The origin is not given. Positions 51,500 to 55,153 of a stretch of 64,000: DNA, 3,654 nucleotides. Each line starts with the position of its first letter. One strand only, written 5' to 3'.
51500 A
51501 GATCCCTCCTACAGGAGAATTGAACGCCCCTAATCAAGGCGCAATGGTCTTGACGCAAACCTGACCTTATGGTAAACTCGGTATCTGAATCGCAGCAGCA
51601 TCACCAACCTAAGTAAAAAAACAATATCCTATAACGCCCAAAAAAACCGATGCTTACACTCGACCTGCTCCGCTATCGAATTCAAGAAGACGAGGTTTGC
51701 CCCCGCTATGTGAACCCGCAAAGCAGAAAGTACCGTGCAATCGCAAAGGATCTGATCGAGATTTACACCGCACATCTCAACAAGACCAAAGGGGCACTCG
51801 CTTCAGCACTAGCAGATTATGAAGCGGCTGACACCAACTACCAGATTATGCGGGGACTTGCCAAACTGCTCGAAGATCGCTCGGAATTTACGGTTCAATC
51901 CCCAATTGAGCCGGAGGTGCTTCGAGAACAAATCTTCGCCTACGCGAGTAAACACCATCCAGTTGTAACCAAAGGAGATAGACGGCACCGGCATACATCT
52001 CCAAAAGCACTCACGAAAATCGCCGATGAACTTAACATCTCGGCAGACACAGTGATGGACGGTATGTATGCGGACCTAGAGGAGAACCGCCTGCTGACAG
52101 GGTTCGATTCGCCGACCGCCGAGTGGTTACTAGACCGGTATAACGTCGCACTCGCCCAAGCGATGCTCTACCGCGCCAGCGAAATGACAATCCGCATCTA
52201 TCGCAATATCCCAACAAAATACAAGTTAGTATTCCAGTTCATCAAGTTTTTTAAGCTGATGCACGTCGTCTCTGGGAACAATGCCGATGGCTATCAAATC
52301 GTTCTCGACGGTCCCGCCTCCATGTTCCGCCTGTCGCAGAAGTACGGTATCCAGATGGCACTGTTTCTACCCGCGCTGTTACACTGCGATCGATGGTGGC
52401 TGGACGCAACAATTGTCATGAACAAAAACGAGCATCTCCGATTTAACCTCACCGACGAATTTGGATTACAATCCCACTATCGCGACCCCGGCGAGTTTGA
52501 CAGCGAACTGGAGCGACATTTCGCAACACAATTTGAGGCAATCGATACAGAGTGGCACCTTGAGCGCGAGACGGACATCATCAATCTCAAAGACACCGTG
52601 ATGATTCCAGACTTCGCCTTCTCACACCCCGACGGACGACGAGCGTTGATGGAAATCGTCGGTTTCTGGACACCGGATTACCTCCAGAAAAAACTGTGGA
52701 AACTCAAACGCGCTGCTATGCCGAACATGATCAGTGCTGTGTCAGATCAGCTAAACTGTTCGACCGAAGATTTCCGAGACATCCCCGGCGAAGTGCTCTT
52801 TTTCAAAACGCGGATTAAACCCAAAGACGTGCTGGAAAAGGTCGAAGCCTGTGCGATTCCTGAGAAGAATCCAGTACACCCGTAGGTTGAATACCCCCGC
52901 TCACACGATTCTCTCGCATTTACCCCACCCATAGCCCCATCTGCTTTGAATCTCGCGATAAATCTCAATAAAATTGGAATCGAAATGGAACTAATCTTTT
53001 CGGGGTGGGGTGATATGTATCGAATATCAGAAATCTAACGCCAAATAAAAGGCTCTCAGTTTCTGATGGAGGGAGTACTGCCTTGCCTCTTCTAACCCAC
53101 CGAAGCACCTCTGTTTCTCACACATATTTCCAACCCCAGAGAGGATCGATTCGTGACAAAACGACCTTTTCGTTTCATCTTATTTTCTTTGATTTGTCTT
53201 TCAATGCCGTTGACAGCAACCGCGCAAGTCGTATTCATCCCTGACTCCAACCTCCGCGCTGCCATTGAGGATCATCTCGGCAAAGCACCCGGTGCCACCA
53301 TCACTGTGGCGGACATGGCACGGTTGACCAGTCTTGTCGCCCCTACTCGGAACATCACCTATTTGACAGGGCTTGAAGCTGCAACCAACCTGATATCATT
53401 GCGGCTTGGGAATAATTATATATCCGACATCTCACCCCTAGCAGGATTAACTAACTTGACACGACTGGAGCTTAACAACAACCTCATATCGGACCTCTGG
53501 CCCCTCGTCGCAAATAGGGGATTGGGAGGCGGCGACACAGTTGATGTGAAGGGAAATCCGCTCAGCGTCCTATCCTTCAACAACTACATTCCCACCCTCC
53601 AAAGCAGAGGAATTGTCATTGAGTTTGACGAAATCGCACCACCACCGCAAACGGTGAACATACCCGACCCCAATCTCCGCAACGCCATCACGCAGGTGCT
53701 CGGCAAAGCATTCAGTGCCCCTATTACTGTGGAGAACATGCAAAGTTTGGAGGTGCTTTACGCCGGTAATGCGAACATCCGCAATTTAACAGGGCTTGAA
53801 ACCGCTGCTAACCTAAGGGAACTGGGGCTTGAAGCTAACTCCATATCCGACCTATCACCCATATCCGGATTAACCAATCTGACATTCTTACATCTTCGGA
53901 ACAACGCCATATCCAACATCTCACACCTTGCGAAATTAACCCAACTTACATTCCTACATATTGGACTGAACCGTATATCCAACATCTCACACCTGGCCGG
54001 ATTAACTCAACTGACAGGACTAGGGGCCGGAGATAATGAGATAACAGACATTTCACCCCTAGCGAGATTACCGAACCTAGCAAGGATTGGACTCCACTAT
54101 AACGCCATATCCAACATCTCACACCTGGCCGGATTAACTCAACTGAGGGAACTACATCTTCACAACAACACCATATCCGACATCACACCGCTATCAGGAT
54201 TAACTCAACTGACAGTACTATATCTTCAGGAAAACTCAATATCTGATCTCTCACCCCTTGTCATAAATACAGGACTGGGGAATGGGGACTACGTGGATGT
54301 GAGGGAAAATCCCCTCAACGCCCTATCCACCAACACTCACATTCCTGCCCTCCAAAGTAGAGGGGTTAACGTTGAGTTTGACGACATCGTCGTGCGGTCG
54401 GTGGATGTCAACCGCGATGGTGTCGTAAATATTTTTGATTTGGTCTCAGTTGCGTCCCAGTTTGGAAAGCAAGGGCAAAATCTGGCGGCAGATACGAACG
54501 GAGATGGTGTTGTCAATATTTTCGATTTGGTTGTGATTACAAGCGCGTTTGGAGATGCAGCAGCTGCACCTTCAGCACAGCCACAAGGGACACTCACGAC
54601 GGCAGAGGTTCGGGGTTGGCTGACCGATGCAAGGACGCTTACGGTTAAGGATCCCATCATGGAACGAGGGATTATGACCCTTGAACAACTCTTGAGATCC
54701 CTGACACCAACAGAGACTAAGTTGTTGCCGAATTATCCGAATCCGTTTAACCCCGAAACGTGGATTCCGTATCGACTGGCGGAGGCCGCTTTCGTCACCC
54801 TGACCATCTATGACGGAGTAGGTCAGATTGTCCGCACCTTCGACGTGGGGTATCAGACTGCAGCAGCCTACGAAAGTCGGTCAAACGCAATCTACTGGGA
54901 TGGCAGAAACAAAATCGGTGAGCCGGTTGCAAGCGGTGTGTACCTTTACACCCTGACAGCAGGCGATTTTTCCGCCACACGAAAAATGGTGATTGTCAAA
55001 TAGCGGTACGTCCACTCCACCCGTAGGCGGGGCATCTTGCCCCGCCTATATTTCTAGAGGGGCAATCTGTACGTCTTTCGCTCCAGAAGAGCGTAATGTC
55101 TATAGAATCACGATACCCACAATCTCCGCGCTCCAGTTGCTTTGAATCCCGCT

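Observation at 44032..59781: Cluster of four secreted 'eukaryotic-like' repeat proteins built on one shared C-terminal cassette (dockerin pair, helical linker, T9SS-type CTD)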

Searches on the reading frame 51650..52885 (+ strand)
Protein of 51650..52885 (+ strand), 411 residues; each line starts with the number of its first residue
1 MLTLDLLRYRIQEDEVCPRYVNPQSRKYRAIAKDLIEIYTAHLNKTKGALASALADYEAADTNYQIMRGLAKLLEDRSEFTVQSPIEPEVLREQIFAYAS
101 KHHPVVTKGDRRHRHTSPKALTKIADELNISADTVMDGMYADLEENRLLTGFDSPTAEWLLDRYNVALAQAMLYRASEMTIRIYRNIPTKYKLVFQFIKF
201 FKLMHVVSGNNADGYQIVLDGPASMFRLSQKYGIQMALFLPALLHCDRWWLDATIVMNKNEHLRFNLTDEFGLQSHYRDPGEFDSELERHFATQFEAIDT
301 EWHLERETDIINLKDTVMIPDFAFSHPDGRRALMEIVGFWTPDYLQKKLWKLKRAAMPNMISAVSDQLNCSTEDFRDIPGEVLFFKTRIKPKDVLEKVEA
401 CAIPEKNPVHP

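Call 16: search_protein_families(library=pfam, proteins=[window:51650-52885:+], max_evalue=0.001)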
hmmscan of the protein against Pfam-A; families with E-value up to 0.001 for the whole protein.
window:51650-52885:+ (411 aa): 1 family
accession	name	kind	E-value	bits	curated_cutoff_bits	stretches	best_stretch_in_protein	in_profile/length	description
PF05626.16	DUF790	-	3.7e-129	431.3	28.8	1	1-397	1-386/387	Protein of unknown function (DUF790)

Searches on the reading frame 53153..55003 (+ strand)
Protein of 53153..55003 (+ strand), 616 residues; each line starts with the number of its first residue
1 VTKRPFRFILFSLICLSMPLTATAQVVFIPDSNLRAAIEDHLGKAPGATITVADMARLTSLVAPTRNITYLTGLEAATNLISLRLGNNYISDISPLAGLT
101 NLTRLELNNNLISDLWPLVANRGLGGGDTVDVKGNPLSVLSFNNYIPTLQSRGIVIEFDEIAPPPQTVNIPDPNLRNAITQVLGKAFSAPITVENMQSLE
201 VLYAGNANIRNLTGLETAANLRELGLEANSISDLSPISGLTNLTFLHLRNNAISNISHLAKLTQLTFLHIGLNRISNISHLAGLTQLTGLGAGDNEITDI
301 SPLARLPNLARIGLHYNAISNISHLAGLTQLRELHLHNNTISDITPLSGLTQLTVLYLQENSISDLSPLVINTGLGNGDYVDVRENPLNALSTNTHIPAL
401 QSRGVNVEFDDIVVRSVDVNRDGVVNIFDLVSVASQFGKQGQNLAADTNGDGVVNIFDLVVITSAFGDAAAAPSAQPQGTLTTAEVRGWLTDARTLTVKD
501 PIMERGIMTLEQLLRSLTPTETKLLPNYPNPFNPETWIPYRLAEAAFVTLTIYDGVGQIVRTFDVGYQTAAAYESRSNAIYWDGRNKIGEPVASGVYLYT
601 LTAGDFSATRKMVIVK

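Call 3: search_protein_families(library=pfam, proteins=[window:53153-55003:+], max_evalue=0.01)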
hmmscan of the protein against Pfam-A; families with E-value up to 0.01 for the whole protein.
window:53153-55003:+ (616 aa): 11 families
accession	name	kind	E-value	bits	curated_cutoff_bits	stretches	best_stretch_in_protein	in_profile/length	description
PF12799.13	LRR_4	-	2.2e-39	133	27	5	329-369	1-42/44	Leucine Rich repeats (2 copies)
PF13855.12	LRR_8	-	1.9e-16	60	27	3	294-341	10-61/61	Leucine rich repeat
PF23952.1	LRR_EndoS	-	1.9e-09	38.2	27.9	1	170-278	1-100/116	Endo-beta-N-acetylglucosaminidase EndoS LRR domain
PF23598.1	LRR_14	-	5.6e-08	32.4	40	1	188-312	13-144/353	Leucine-rich repeat region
PF13860.13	FlgD_ig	-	1.5e-07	31.7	27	1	544-603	21-75/79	FlgD Ig-like domain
PF00404.24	Dockerin_1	-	1.3e-06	28.9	22.9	1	418-463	3-53/57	Dockerin type I domain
PF14580.12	LRR_9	-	3e-06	27.4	30.5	1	275-365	31-127/175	Leucine-rich repeat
PF25019.1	LRR_R13L1-DRL21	-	0.0003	21.1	27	0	212-270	62-124/127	R13L1/DRL21 LRRs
PF23211.1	LRR_LRWD1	-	0.00039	20.6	28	0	296-363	31-98/190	Leucine-rich repeat and WD repeat-containing protein 1, LRR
PF18962.6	Por_Secre_tail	-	0.0014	19.3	27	0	528-614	2-75/75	Secretion system C-terminal sorting domain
PF00036.39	EF-hand_1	-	0.0021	17.9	25.4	0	446-462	9-25/29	EF hand domain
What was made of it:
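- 53153..55003 (+): LRR protein: signal peptide + two LRR blocks + cassette (dockerin 54398-54559, helical domain 54560-54721, CTD 54722-55003). LRR_4 133 bits (call 3).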

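Call 4: search_protein_families(library=ncbifam, proteins=[window:53153-55003:+], max_evalue=0.01)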
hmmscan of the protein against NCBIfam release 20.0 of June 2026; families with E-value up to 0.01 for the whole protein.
window:53153-55003:+ (616 aa): 13 families
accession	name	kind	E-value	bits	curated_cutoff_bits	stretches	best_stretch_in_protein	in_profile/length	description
NF033189.1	internalin_A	exception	1.9e-50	172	1600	2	195-376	226-407/799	class 1 internalin InlA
NF033188.1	internalin_H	exception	1e-43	149.8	1050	4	203-326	127-249/548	InlH/InlC2 family class 1 internalin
NF033190.2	inl_like_NEAT_1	exception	8.6e-38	130.1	1275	2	188-370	254-435/754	NEAT domain-containing leucine-rich repeat protein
NF033186.1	internalin_K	exception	2e-28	99.2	1100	2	166-319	41-199/604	class 1 internalin InlK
NF033187.0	internalin_J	exception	1.3e-12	46.8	1700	1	174-366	49-236/846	class 1 internalin InlJ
NF047464.1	FibnectbindLIC11051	equivalog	9.2e-12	44.2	1000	1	196-366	372-619/685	LIC_11051 family fibronectin-binding protein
TIGR04183.1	Por_Secre_tail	domain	1.3e-07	31.5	23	1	528-614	2-71/72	T9SS type A sorting domain-containing protein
NF033707.1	T9SS_sortase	equivalog_domain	1.4e-06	26.3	420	1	525-603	999-1077/1095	type IX secretion system sortase PorU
NF009276.0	PRK12633.1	equivalog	6.4e-06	26.1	383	1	543-608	126-186/234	flagellar basal body rod modification protein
NF005176.1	PRK06655.1-1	equivalog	6e-05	23.1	230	1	545-604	96-150/197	flagellar hook assembly protein FlgD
NF052323.1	T9SSA_dep_M6i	equivalog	0.00031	18.8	600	1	527-610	960-1032/1043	T9SS-dependent M6-like inactivated metalloprotease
NF041540.1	dockerin_GC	domain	0.00034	20.9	29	1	416-466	9-63/67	GC-type dockerin domain-anchored protein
NF052228.1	T9SS_PorZ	equivalog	0.0012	17.4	260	1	574-615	713-756/757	type IX secretion system anionic LPS delivery protein PorZ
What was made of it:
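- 53153..55003 (+): TIGR04183 31.5 bits (call 4).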

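Call 10: find_encoding_contigs(protein=window:53153-55003:+, flank=10000, max_places=6)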
Protein window:53153-55003:+ (616 aa): no gene with exactly this product is on record in the collection.
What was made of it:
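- Tried and rejected: Exact look-up of the LRR protein in the assembly collection: not on record (call 10).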

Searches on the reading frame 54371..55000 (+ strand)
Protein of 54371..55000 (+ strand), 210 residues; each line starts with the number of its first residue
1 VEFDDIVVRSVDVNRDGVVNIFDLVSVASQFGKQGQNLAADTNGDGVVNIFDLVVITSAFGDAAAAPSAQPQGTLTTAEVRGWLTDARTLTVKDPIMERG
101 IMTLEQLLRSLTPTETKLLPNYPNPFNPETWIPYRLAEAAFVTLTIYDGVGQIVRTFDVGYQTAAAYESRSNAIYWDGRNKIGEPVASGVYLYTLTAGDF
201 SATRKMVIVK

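Call 28: search_protein_families(library=pfam, proteins=[window:54371-55000:+], max_evalue=0.1)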
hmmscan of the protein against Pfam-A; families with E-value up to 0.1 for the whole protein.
window:54371-55000:+ (210 aa): 8 families
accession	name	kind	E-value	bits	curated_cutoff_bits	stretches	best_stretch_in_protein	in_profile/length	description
PF13860.13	FlgD_ig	-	2.3e-08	34.3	27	1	138-197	21-75/79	FlgD Ig-like domain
PF00404.24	Dockerin_1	-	3.8e-07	30.6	22.9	1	12-57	3-53/57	Dockerin type I domain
PF00036.39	EF-hand_1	-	9.7e-05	22.1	25.4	0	40-56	9-25/29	EF hand domain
PF18962.6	Por_Secre_tail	-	0.00012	22.8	27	1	122-208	2-75/75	Secretion system C-terminal sorting domain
PF13585.12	CHU_C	-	0.0013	19.3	27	1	142-198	29-74/86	CHU_C Type IX secretion signal domain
PF13202.12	EF-hand_5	-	0.0026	17.6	25.9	0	39-49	7-17/25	EF hand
PF13405.12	EF-hand_6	-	0.0072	16.4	25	0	40-55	9-24/30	EF-hand domain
PF13499.12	EF-hand_7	-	0.078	13.8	30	0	6-26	44-64/67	EF-hand domain pair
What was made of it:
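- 53153..55003 (+): Dockerin_1 30.6, FlgD_ig 34.3 bits (call 28).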
